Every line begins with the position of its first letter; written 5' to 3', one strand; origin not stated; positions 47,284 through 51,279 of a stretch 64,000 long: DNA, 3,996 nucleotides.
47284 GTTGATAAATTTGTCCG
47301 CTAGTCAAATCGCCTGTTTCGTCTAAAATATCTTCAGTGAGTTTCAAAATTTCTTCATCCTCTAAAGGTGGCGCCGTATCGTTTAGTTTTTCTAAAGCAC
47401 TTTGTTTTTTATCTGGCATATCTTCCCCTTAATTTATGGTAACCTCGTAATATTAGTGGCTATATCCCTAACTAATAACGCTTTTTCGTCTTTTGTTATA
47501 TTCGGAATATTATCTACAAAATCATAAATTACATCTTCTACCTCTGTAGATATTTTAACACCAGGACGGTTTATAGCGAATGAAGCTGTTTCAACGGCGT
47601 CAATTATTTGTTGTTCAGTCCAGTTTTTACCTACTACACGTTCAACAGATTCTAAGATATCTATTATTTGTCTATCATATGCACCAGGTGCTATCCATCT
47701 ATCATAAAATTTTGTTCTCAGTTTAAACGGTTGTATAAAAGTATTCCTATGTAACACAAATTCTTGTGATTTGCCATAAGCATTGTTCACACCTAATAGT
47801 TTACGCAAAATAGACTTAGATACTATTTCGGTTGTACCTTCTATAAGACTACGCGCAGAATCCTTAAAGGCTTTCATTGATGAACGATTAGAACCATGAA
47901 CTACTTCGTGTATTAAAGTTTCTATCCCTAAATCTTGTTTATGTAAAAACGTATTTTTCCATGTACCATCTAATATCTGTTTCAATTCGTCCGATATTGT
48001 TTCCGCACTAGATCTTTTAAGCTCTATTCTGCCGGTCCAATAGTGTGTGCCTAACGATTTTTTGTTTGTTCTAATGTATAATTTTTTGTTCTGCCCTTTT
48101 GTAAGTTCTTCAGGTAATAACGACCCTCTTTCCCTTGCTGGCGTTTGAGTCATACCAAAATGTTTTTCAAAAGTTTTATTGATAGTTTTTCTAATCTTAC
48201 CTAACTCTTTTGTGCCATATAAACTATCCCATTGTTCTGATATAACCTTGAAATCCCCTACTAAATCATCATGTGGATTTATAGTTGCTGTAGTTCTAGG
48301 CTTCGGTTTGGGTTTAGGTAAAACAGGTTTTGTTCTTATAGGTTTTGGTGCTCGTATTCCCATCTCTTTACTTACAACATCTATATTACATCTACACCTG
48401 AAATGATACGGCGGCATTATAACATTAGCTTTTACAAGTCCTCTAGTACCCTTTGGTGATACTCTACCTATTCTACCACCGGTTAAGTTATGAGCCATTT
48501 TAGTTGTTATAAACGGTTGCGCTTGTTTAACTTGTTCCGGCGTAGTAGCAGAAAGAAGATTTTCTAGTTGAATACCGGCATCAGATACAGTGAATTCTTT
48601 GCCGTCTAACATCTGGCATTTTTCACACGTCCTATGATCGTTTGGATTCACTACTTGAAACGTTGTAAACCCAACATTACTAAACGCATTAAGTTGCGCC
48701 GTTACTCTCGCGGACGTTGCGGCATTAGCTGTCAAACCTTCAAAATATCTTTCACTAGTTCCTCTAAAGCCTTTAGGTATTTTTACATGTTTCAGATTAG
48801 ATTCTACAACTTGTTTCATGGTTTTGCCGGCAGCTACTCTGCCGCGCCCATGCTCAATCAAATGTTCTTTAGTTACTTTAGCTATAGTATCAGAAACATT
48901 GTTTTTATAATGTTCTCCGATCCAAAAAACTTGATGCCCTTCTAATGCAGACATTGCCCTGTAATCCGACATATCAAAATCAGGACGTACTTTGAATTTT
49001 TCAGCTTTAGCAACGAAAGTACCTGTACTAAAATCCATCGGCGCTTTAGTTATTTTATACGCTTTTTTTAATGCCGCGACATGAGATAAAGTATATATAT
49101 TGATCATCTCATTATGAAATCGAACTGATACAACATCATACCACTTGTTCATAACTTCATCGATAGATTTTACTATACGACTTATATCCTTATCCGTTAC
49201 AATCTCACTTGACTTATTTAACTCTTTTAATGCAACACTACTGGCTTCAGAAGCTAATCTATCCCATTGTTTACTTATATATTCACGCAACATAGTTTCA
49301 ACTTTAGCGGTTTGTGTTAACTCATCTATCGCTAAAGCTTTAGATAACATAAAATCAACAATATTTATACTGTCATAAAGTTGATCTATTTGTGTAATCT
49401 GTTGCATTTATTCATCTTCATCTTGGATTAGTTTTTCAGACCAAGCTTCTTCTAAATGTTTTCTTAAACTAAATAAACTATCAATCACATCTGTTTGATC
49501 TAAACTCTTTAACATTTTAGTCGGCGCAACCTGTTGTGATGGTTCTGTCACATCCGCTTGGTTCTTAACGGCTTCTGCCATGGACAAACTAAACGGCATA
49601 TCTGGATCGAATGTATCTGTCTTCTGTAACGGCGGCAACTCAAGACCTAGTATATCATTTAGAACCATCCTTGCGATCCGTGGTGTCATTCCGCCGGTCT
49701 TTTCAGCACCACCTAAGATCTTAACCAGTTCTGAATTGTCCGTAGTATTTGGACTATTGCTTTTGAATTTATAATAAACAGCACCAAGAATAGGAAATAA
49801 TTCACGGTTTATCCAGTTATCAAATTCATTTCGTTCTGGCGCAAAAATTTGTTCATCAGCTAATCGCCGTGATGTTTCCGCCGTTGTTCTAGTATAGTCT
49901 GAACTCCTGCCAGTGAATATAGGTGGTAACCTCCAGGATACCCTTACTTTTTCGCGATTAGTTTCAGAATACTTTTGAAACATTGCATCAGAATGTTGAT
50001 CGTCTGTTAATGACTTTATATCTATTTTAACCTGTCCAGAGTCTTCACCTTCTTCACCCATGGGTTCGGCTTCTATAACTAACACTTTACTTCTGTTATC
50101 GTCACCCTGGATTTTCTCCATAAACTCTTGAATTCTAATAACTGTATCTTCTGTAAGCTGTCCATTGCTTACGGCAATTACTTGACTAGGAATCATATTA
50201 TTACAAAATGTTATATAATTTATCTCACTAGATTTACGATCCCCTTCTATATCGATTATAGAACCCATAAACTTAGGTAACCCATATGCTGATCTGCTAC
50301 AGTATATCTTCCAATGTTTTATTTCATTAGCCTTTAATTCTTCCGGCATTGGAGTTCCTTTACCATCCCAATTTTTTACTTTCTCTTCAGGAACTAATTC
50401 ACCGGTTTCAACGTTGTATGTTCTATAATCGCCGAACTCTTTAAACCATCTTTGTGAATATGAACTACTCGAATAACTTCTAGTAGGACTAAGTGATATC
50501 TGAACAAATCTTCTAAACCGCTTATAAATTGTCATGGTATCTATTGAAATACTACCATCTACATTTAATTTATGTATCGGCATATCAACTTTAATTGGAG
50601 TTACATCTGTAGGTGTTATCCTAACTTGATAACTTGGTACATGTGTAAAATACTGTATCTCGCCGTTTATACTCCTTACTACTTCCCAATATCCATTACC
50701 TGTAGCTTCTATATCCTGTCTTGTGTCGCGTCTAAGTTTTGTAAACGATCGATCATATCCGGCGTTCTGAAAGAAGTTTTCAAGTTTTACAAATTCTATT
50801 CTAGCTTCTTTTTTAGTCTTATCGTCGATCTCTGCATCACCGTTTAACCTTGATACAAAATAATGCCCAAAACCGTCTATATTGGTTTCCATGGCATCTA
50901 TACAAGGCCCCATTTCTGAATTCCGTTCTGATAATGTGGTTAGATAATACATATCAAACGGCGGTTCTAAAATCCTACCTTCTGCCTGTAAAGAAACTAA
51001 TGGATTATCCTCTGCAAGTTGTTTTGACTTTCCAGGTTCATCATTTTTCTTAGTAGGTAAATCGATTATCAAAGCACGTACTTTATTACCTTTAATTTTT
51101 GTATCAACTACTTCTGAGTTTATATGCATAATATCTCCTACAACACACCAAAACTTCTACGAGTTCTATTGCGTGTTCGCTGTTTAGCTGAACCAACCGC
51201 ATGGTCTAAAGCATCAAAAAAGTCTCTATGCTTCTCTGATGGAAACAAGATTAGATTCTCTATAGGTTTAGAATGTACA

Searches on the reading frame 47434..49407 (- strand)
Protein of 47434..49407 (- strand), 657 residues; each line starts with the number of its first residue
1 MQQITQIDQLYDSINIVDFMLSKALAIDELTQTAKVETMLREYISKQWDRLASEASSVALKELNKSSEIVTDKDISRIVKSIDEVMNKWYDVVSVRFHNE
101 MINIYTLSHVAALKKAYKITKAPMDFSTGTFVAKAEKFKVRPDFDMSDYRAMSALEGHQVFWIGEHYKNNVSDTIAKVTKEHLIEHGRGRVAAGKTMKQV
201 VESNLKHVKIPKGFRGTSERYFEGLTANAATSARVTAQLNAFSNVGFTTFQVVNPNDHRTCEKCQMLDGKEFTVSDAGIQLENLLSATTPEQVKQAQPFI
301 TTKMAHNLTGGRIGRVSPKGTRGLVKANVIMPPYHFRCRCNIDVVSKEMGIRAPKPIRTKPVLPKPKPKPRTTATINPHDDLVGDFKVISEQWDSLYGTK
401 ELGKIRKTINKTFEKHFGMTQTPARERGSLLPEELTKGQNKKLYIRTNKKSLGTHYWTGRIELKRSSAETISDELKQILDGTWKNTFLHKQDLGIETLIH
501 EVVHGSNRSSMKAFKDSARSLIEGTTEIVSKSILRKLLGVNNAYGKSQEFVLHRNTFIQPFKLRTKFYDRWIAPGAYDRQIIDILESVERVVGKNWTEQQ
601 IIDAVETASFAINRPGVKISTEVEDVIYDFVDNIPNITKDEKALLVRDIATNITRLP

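Call 34: search_protein_families(library=phrogs, proteins=[window:47434-49407:-], max_evalue=0.00001)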
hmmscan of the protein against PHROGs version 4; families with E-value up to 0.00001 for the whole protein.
window:47434-49407:- (657 aa): 8 families
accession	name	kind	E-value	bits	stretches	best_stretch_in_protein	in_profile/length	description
phrog_595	-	head and packaging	5.1e-09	37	1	49-437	84-347/513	head maturation protease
phrog_13868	-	unknown function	1.5e-08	35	1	220-305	207-292/359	-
phrog_4728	-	head and packaging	3.5e-07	30.4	1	191-523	196-453/591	head morphogenesis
phrog_6577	-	unknown function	4.4e-07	29.6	1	162-277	99-207/1066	-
phrog_9907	-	head and packaging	1.6e-06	28.5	1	234-349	154-262/421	minor head protein and DNA pilot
phrog_115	-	head and packaging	1.7e-06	28.5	0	236-278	256-300/665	minor head protein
phrog_241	-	head and packaging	2.8e-06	27.7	0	257-350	235-278/679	head morphogenesis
phrog_2841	-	head and packaging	7.9e-06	26.2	0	234-277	243-286/525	minor head protein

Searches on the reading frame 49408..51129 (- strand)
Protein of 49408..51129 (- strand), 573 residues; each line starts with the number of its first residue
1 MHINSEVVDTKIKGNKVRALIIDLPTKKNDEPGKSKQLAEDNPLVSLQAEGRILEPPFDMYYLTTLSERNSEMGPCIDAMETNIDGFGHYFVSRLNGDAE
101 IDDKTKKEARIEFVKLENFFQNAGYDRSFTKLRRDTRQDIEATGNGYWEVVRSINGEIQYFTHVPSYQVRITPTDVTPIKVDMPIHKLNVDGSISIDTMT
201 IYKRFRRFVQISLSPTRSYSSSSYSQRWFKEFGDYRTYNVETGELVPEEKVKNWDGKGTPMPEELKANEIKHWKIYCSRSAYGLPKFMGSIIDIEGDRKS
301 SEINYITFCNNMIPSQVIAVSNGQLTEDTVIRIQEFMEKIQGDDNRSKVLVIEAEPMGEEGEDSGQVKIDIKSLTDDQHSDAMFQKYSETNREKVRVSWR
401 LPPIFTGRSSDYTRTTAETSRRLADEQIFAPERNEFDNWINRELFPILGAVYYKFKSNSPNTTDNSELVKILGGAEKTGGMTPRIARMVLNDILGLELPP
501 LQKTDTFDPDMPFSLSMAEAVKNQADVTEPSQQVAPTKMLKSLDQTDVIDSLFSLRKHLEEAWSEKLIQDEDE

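Call 34: search_protein_families(library=phrogs, proteins=[window:49408-51129:-], max_evalue=0.00001)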
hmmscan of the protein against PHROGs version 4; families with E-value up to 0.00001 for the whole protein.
window:49408-51129:- (573 aa): 3 families
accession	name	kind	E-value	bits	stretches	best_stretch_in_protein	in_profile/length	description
phrog_12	-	head and packaging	1.6e-25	91.2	1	21-490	50-413/646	portal protein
phrog_2662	-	head and packaging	2.9e-08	33.7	1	112-488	101-401/717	portal protein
phrog_11226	-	head and packaging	8.8e-07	29.3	1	272-409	189-324/388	portal protein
